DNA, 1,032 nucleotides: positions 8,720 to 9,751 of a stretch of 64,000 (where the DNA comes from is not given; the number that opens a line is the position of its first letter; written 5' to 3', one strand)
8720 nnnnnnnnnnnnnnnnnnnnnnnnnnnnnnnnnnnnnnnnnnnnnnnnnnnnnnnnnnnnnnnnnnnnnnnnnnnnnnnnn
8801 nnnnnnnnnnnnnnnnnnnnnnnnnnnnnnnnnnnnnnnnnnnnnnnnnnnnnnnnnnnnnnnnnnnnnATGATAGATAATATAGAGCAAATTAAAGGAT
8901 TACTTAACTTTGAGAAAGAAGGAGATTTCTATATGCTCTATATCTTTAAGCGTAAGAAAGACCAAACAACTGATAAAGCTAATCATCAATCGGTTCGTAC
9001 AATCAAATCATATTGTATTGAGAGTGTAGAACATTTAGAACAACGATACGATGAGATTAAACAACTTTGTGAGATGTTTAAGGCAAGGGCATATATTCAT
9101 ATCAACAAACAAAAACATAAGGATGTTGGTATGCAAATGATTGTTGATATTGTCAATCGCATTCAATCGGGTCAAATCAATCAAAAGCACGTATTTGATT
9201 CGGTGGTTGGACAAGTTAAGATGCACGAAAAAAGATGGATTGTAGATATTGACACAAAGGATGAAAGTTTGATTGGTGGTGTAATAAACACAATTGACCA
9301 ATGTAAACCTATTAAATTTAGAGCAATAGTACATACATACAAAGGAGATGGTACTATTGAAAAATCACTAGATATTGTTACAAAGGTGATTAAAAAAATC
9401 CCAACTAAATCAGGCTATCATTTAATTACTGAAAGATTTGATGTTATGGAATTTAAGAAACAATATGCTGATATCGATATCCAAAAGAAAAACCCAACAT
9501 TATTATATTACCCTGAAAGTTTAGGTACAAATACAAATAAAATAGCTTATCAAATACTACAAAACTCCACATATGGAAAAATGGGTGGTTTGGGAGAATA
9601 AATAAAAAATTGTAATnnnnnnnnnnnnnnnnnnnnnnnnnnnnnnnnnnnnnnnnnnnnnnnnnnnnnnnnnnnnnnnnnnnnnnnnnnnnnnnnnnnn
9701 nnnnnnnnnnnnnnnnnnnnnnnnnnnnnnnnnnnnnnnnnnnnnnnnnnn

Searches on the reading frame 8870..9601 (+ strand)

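Call 36: search_protein_families(library=pfam, proteins=[window:8870-9601:+], max_evalue=0.1)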
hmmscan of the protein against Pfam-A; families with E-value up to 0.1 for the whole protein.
window:8870-9601:+ (243 aa): 1 family
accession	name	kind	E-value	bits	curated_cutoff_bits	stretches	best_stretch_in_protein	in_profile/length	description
PF05218.19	DUF713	-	0.01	16.1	24.5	1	31-107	69-144/185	Protein of unknown function (DUF713)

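Call 37: search_protein_families(library=phrogs, proteins=[window:8870-9601:+], max_evalue=0.1)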
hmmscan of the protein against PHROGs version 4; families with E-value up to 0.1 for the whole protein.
window:8870-9601:+ (243 aa): 2 families
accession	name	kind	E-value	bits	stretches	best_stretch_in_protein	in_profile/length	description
phrog_14949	-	unknown function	1.2e-26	94.8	1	1-215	4-237/240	-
phrog_16653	-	other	0.017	14.7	1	118-163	373-418/482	hydrolase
